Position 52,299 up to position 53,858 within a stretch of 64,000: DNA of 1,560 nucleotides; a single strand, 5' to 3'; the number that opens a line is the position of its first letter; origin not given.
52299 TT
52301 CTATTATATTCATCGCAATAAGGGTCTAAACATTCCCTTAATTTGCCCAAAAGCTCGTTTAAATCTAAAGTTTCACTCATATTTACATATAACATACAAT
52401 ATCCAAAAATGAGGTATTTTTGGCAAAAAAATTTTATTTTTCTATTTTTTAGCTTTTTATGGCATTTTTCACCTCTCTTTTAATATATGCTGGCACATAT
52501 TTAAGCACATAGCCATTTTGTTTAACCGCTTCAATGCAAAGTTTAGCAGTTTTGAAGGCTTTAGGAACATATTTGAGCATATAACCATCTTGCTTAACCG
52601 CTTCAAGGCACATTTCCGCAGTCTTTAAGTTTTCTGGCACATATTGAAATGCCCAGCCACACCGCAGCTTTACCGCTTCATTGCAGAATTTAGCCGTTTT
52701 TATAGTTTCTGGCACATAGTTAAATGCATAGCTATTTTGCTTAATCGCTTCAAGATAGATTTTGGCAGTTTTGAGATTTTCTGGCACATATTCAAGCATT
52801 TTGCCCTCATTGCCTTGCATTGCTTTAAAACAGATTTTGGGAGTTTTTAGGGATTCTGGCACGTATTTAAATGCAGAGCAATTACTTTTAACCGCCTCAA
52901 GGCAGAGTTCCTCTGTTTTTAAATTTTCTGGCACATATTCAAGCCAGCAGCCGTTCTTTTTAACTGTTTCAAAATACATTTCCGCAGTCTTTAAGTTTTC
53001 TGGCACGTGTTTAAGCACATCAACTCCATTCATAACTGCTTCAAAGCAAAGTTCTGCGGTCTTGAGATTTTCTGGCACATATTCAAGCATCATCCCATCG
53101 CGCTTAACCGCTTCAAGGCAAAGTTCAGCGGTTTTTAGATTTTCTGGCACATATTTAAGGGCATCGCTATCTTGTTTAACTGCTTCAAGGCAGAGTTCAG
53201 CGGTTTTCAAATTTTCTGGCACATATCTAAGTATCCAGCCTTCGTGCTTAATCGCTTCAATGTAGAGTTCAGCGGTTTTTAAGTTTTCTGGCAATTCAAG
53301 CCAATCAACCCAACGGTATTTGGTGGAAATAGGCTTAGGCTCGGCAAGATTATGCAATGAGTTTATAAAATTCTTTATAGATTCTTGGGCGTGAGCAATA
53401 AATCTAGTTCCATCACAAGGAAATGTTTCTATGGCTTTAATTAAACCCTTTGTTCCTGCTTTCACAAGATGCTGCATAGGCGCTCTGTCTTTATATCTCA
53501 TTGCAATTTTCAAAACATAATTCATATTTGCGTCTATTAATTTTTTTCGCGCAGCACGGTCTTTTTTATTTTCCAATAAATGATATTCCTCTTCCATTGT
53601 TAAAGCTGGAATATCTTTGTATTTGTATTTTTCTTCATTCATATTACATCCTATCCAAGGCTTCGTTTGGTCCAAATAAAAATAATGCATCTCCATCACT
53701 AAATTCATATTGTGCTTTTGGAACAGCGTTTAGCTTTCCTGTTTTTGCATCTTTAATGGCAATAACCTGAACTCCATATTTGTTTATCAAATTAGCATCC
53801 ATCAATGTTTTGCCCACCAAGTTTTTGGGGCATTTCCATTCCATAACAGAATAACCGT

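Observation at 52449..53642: Sigma-70 region-2-like module fused to an 11-unit DUF4116-type repeat array, abutting trkA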

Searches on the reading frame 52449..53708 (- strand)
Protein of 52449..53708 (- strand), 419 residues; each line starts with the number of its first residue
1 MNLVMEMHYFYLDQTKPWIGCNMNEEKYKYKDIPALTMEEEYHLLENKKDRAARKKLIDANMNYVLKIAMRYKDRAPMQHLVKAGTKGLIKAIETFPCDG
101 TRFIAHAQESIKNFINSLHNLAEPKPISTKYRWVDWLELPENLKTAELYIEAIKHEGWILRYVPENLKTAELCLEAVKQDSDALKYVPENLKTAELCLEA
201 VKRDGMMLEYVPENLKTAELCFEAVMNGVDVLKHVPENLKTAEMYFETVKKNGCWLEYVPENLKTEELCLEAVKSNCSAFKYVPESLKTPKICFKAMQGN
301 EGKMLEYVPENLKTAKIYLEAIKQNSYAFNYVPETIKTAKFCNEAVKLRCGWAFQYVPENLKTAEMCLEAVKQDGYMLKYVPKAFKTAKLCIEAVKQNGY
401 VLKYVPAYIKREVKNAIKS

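Call 3: search_protein_families(library=pfam, proteins=[window:52449-53642:-], max_evalue=1)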
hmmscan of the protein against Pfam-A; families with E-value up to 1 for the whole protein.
window:52449-53642:- (397 aa): 10 families
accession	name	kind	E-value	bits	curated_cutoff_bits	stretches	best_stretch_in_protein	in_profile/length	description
PF13475.11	DUF4116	-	7.3e-63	208.3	24.9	6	221-266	3-49/49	Domain of unknown function (DUF4116)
PF18379.6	FERM_F1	-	7.2e-05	23.2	26.1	0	222-253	5-36/96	FERM F1 ubiquitin-like domain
PF04542.20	Sigma70_r2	-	0.0033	17.6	24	1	35-92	1-60/71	Sigma-70 region 2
PF14346.11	DUF4398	-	0.004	18.1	27.9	0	144-181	2-38/78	Domain of unknown function (DUF4398)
PF22579.2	Cbm74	-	0.011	16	27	0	112-127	46-61/64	Carbohydrate binding module-like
PF09461.15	PcF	-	0.033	15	25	0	229-250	6-27/45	Phytotoxin PcF protein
PF02025.20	IL5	-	0.053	14.2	24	0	182-225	26-68/112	Interleukin 5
PF15894.10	SgrT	-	0.14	12.4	27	0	222-240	5-23/46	Inhibitor of glucose uptake transporter SgrT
PF23223.1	zf-C2H2_ZNF462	-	0.14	12.3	27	1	72-97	2-27/31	Zinc finger protein 462, C2H2 zinc finger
PF14044.11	NETI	-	0.22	11.7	27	0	340-355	8-23/56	NETI protein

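Call 4: search_protein_families(library=ncbifam, proteins=[window:52449-53642:-], max_evalue=10)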
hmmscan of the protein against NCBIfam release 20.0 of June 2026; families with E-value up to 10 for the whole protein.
window:52449-53642:- (397 aa): 43 families (the best 25 are shown)
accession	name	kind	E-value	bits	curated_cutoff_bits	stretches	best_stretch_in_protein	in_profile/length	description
TIGR02394.1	rpoS_proteo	equivalog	4.9e-10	39.4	378.7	1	12-93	26-111/285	RNA polymerase sigma factor RpoS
NF004471.0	PRK05803.1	subfamily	6.4e-10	38.7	252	1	15-93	33-115/235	RNA polymerase sporulation sigma factor SigK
NF004207.0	PRK05657.1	equivalog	9.9e-10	38.3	394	1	12-91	69-152/329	RNA polymerase sigma factor RpoS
TIGR02846.1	spore_sigmaK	equivalog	4.2e-09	36.3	298.65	1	17-93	33-113/227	RNA polymerase sporulation sigma factor SigK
TIGR02392.1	rpoH_proteo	equivalog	7.7e-09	35.6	323.1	1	9-93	11-100/270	RNA polymerase sigma factor RpoH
NF011102.0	PRK14529.1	equivalog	1.4e-08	34.7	331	4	131-167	75-111/223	adenylate kinase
NF005143.0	PRK06596.1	subfamily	2e-08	34.1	241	1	9-93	24-113/285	RNA polymerase factor sigma-32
TIGR02835.1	spore_sigmaE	equivalog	2.5e-08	33.6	348.6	1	12-92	32-116/234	RNA polymerase sporulation sigma factor SigE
NF006158.0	PRK08301.1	equivalog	4.7e-08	32.8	339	1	12-91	39-122/241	RNA polymerase sporulation sigma factor SigE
NF037950.1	spanin2_1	subfamily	1.9e-07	31.5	100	2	153-186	24-57/130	bacteriophage spanin2 family protein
NF006666.0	PRK09210.1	equivalog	2.2e-07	30.5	572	1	11-87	111-191/370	RNA polymerase sigma factor RpoD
NF005693.0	PRK07500.1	equivalog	2.4e-07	30.2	315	1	13-91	20-103/289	RNA polymerase factor sigma-32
TIGR02997.1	Sig70-cyanoRpoD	subfamily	7.6e-07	28.7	384.5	1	26-86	70-132/298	RNA polymerase sigma factor, RpoD/SigA family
NF005785.0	PRK07598.1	equivalog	8e-07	28.2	554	1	3-90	150-237/415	RNA polymerase sigma factor SigC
NF041931.2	MzaA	equivalog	1.2e-06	27.7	800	1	24-74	469-520/726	MZA anti-phage system associated sigma-70 family RNA polymerase sigma factor MzaA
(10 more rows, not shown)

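Call 8: find_encoding_contigs(protein=window:52449-53642:-, flank=10000, max_places=6)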
Protein window:52449-53642:- (397 aa): no gene with exactly this product is on record in the collection.

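Call 9: find_encoding_contigs(protein=window:52449-53708:-, flank=10000, max_places=6)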
Protein window:52449-53708:- (419 aa): no gene with exactly this product is on record in the collection.

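Call 24: predict_structure(protein=window:52449-53642:-)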
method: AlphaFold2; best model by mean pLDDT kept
length: 397 residues; sequences in the alignment: 1
mean_pLDDT: 79.7   pTM: 0.64
mean pLDDT of the five models: 79.7, 74.7, 74.0, 69.3, 68.9
residues with pLDDT >= 90: 145; 70-90: 144; 50-70: 89; < 50: 19
segments of 3 or more residues with pLDDT < 50: 1-10, 102-109
pLDDT, mean of each block of 10 residues (from residue 1): 44 58 62 70 65 58 62 58 73 67 47 60 76 77 87 90 93 94 93 94 88 91 87 84 91 90 93 81 87 90 86 90 81 91 92 92 92 87 89 79
secondary structure, 60 per line:
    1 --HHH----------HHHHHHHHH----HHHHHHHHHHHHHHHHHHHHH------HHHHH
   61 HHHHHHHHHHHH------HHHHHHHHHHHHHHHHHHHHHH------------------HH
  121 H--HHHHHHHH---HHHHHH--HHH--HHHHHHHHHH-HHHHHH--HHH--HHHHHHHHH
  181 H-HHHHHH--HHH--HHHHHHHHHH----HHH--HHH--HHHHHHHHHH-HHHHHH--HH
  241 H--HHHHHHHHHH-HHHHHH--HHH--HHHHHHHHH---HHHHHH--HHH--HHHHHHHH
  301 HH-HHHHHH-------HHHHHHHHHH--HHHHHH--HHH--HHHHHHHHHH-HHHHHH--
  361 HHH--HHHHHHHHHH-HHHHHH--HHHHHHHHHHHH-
elements in order: H16-24 H29-49 H56-72 H79-100 H124-131 H135-140 H148-157 H159-164 H172-181 H183-188 H196-205 H220-229 H231-236 H244-253 H255-260 H268-276 H280-285 H293-302 H304-309 H317-326 H329-334 H342-351 H353-358 H366-375 H377-382 H385-396

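Call 25: search_protein_families(library=padloc, proteins=[window:52449-53642:-], max_evalue=0.01)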
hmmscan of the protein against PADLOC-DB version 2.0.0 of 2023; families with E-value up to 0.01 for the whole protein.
window:52449-53642:- (397 aa): 2 families
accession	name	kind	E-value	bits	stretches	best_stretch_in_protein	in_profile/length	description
PDLC02220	Tmn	-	0.00011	18.1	0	203-285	806-884/1273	-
PDLC02203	MzaA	-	0.00013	18.3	1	28-90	427-491/683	-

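Call 32: fold_search(model_id=the predicted structure, library=pdb)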
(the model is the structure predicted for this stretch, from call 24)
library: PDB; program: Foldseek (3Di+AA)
matches with E <= 10: 794; with E <= 0.001: 4
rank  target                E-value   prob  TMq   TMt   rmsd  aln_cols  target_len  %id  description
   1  8cwy_A                1.8e-04  0.99  0.16  0.14  22.8       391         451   14  Accurate computational design of genetically encoded 3D protein crystals (released 2023-11-01)
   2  8cws_A                2.3e-04  0.99  0.16  0.14  23.0       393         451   13  Accurate computational design of genetically encoded 3D protein crystals (released 2023-11-01)
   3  8v3b_a                6.4e-04  0.91  0.15  0.14  25.1       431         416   14  Computational Designed Nanocage O43_129_+4 (released 2024-03-13)
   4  8ga7                  6.4e-04  0.66  0.11  0.09  31.7       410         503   16  Geometrically programmable nanomaterial construction using regularized protein building blocks (released 2024-03-13)
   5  6vfk_B                3.1e-03  0.57  0.08  0.11  31.1       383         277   14  De novo designed tetrahedral nanoparticle T33_dn10 displaying 4 copies of BG505-SOSIP trimer on the surface (released 2020-07-22)
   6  5h7c_A                3.4e-03  0.91  0.18  0.18  18.4       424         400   17  Crystal structure of a repeat protein with two Protein A-DHR14 repeat modules (released 2017-06-28)
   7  7q3l_A                1.2e-02  0.91  0.22  0.15  14.0       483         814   10  Human 17S U2 snRNP 5' domain (released 2022-03-30)
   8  5f0k_A                1.4e-02  0.60  0.14  0.14  20.5       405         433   11  Structure of VPS35 N terminal region (released 2016-12-07)
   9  8gs2_B                1.7e-02  0.69  0.16  0.15  21.3       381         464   15  Structure of the Cas7-11-Csx29-guide RNA-target RNA (non-matching PFS) complex (released 2022-11-09)
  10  5k7v_A                2.8e-02  0.47  0.12  0.16  29.4       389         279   12  Computational Design of Self-Assembling Cyclic Protein Homooligomers (released 2017-04-12)
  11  5a7d_C                2.8e-02  0.38  0.12  0.13  22.4       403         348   12  Tetrameric assembly of LGN with Inscuteable (released 2016-08-03)
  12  3msv_B                2.8e-02  0.35  0.14  0.15  26.5       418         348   11  The hypoxic regulator of sterol synthesis Nro1 is a nuclear import adaptor (released 2011-04-20)
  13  6en4_C                2.9e-02  0.51  0.17  0.12  16.3       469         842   12  SF3b core in complex with a splicing modulator (released 2018-06-20)
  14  5ife_C                3.0e-02  0.77  0.21  0.13  15.3       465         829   12  Crystal structure of the human SF3b core complex (released 2016-10-26)
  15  6oxl_B                3.3e-02  0.84  0.24  0.20  15.6       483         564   11  CRYO-EM STRUCTURE OF PHOSPHORYLATED AP-2 (mu E302K) BOUND TO NECAP IN THE PRESENCE OF SS DNA (released 2019-09-11)
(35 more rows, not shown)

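Call 64: find_homologous_proteins(query=window:52449-53642:-, max_evalue=1e-40)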
Query window:52449-53642:- (397 aa): 263 proteins with E <= 1e-40 among 8000 candidates; the best 120 are listed.
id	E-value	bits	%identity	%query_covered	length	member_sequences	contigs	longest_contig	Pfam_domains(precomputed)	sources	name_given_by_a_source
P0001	1.3e-138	480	88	63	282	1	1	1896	PF13475.12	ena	-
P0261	4.1e-128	446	49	69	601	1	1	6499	PF13475.12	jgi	jgi:hypothetical protein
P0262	1.7e-99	351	39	68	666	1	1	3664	PF13475.12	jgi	jgi:hypothetical protein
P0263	4.4e-99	350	44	69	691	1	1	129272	PF13475.12,PF04183.19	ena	-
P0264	1.1e-98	349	50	70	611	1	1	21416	PF13475.12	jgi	-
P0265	7.0e-97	343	42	71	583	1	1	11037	PF13475.12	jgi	jgi:hypothetical protein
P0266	9.8e-97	342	48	84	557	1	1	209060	PF09603.16,PF13475.12,PF04542.21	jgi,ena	-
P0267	7.9e-96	339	40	68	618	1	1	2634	PF13475.12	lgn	-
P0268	3.5e-95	337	46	68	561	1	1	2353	PF13475.12,PF03448.23,PF01706.22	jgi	jgi:flagellar motor switch protein FliG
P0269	2.6e-94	334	52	71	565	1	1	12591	PF13475.12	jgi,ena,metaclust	metaclust:\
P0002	1.2e-93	332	52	70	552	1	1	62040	PF09603.16,PF13475.12,PF04542.21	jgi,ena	-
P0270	5.5e-93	330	45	67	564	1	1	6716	PF13475.12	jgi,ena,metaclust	metaclust:\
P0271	8.5e-88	313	47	79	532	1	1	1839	PF14559.13,PF13431.13,PF13475.12,PF13414.13,PF00515.35,PF13428.13,PF13181.13,PF07719.24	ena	-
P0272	1.6e-87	312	49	71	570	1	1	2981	PF13475.12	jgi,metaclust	metaclust:\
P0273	3.2e-86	308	34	67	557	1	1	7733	PF13475.12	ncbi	-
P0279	6.3e-81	290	40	71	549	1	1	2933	PF13475.12,PF03118.22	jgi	jgi:hypothetical protein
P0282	1.3e-79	286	44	71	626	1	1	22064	PF13475.12,PF00533.34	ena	-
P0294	1.9e-73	266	46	62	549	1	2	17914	PF13475.12,PF14841.12,PF01706.22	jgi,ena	-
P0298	7.7e-73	264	44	69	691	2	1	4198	PF13475.12,PF00091.32,PF12327.14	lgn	-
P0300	2.2e-72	262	37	68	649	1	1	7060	PF13475.12,PF00552.28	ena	-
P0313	1.2e-67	247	39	69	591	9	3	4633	PF13475.12,PF14487.13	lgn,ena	-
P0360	3.0e-55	206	43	55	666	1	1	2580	PF13475.12,PF14841.12,PF02154.22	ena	-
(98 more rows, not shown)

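Call 65: search_protein_families(library=pfam, proteins=[P0266, P0279, P0268, P0298, P0360, P0282, P0313, P0263, P0294, P0300], max_evalue=0.0001)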
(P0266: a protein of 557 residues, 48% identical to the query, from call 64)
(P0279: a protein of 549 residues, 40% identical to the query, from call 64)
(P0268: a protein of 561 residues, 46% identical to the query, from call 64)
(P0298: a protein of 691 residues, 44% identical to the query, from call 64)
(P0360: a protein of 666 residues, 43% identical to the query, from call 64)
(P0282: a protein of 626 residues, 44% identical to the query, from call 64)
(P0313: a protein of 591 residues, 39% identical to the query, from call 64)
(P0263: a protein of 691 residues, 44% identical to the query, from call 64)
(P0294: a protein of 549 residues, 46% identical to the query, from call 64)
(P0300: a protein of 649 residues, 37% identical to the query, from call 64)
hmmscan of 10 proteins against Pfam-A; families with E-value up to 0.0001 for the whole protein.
P0266 (557 aa): 3 families
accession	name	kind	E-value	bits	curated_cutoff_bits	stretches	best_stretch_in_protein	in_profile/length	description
PF13475.11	DUF4116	-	1.8e-50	168.7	24.9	6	292-336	4-49/49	Domain of unknown function (DUF4116)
PF09603.15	Fib_succ_major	-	8.2e-26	91.8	33.9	1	123-279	1-187/187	Fibrobacter succinogenes major domain (Fib_succ_major)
PF04542.20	Sigma70_r2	-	1.8e-07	31.3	24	1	41-105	1-65/71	Sigma-70 region 2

P0279 (549 aa): 2 families
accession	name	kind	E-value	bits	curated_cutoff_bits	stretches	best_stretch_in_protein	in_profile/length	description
PF13475.11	DUF4116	-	4.5e-50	167.4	24.9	2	116-162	2-49/49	Domain of unknown function (DUF4116)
PF03118.21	RNA_pol_A_CTD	-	2.7e-20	72.3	23.8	1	8-69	5-66/67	Bacterial RNA polymerase, alpha chain C terminal domain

P0268 (561 aa): 3 families
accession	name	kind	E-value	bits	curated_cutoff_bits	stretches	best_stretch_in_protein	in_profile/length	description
PF01706.21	FliG_C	-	8.9e-62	206.5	23.3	2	290-396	2-108/108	FliG C-terminal domain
PF13475.11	DUF4116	-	5.8e-56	186.3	24.9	6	205-250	3-49/49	Domain of unknown function (DUF4116)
PF03448.22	MgtE_N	-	1.7e-05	25.7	25.9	0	315-365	49-99/102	MgtE intracellular N domain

P0298 (691 aa): 3 families
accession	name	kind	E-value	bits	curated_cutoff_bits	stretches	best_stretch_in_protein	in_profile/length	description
PF13475.11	DUF4116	-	1.2e-48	162.8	24.9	4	396-437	7-49/49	Domain of unknown function (DUF4116)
PF00091.31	Tubulin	-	2.2e-31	110.1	33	1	22-178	2-186/190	Tubulin/FtsZ family, GTPase domain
PF12327.13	FtsZ_C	-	4.4e-07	30.6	27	1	228-319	1-91/95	FtsZ family, C-terminal domain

P0360 (666 aa): 3 families
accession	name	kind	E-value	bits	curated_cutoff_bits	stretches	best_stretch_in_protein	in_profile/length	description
PF02154.20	FliM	-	1.7e-59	201.4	27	1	38-226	1-190/192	Flagellar motor switch protein FliM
PF13475.11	DUF4116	-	1.1e-45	153.4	24.9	5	388-432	3-48/49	Domain of unknown function (DUF4116)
PF14841.11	FliG_M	-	2e-11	44.4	25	1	489-555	4-70/76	FliG middle domain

P0282 (626 aa): 2 families
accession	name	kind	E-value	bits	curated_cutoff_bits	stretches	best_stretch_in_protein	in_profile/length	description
PF13475.11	DUF4116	-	1.1e-61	204.6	24.9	5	445-490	3-49/49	Domain of unknown function (DUF4116)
PF00533.33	BRCT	-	1.1e-10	42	21.3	1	550-622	6-77/78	BRCA1 C Terminus (BRCT) domain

P0313 (591 aa): 2 families
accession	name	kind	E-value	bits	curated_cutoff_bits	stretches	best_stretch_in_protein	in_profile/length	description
PF13475.11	DUF4116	-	4.6e-51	170.6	24.9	6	232-275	3-47/49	Domain of unknown function (DUF4116)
PF14487.12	DarT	-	4.2e-12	46.6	22.5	1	389-566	2-187/201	ssDNA thymidine ADP-ribosyltransferase, DarT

P0263 (691 aa): 3 families
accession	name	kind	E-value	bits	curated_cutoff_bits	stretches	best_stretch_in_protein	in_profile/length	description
PF13475.11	DUF4116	-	6e-65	215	24.9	7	625-670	3-49/49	Domain of unknown function (DUF4116)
PF04183.18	IucA_IucC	-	1.6e-07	31.6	25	0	494-530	31-66/239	IucA / IucC family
PF15894.10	SgrT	-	7.9e-06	26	27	0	558-579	9-30/46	Inhibitor of glucose uptake transporter SgrT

P0294 (549 aa): 3 families
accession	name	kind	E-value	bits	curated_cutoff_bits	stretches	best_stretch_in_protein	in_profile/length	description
PF13475.11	DUF4116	-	3e-40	136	24.9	4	112-157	3-49/49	Domain of unknown function (DUF4116)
PF01706.21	FliG_C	-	5.6e-19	68.8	23.3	1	433-534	2-104/108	FliG C-terminal domain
PF14841.11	FliG_M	-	5.6e-07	30.1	25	0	308-336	26-54/76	FliG middle domain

P0300 (649 aa): 2 families
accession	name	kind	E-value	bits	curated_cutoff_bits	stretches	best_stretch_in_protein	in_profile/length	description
PF13475.11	DUF4116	-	6.3e-42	141.3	24.9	5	420-465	3-49/49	Domain of unknown function (DUF4116)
PF00552.27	IN_DBD_C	-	1.6e-05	24.5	21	0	450-464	27-41/45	Integrase DNA binding domain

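Call 69: search_dna_similar(query=window:52449-53642:-, collection=phages, mode=protein, max_evalue=0.001, max_rows=15)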
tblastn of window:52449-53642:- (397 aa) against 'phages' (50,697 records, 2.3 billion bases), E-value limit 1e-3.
Records with a match: 7; places in all: 17; records where one place covers at least 80% of the query: 0.
Best place of each record, by identity: <60% 7.
By first word of the organism name: Bacteriophage 4; Pseudoalteromonas 1; Bacillus 1; Salicola 1.
By host as written in the record: - 4; Pseudoaltermonas tunicata SMS2 1; Bacillus sp 1; Salicola sp. PV4 1.
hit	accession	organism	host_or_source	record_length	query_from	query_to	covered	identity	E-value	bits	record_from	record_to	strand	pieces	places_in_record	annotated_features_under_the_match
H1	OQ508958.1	Pseudoalteromonas phage vB_PtuP_Slicky01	Pseudoaltermonas tunicata SMS2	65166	136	387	63%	38.2%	6e-10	133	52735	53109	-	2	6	hypothetical protein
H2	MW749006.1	Bacillus phage vB_BspM_AgentSmith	Bacillus sp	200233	146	383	60%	32.8%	4e-18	92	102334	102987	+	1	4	putative acetyltransferase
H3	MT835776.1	Bacteriophage sp.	human fecal samples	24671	112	376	67%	23.5%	8e-7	57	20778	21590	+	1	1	record has no annotation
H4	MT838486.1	Bacteriophage sp.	human fecal samples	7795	122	334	54%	25.8%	7e-7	57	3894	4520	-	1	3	record has no annotation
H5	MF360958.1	Salicola phage SCTP-2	Salicola sp. PV4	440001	147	310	41%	27.4%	9e-6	54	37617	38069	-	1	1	45: hypothetical protein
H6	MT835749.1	Bacteriophage sp.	human fecal samples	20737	10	139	33%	27.3%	2e-4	49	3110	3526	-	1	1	record has no annotation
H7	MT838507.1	Bacteriophage sp.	human fecal samples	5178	12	93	21%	40.7%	9e-6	54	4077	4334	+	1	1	record has no annotation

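Call 71: find_encoding_contigs(protein=P0266, flank=8000, max_places=2)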
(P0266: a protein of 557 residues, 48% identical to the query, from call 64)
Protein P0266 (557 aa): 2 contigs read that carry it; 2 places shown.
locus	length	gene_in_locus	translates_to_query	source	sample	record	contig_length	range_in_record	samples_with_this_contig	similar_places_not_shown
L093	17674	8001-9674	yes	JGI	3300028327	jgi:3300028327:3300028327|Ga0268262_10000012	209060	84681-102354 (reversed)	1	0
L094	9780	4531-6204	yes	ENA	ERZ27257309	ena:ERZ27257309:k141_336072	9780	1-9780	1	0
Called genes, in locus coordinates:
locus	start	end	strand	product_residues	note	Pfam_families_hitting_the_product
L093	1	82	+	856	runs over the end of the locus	PF08308:PEGA (faint), PF09603:Fib_succ_major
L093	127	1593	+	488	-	-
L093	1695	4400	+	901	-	PF13475:DUF4116, PF09603:Fib_succ_major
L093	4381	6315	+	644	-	-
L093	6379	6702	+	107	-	-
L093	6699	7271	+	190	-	PF09603:Fib_succ_major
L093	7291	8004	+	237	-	PF13475:DUF4116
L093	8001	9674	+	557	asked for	PF04542:Sigma70_r2 (weak), PF09603:Fib_succ_major, PF13475:DUF4116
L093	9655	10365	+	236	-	PF09603:Fib_succ_major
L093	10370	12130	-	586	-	PF01343:Peptidase_S49, PF00574:CLP_protease (faint), PF01343:Peptidase_S49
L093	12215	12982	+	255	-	PF00072:Response_reg, PF04397:LytTR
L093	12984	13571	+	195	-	PF09603:Fib_succ_major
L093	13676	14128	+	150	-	-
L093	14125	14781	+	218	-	PF02018:CBM_4_9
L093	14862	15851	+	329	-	PF22020:RlmL_1st (weak), PF01170:UPF0020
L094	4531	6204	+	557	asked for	PF04542:Sigma70_r2 (weak), PF09603:Fib_succ_major, PF13475:DUF4116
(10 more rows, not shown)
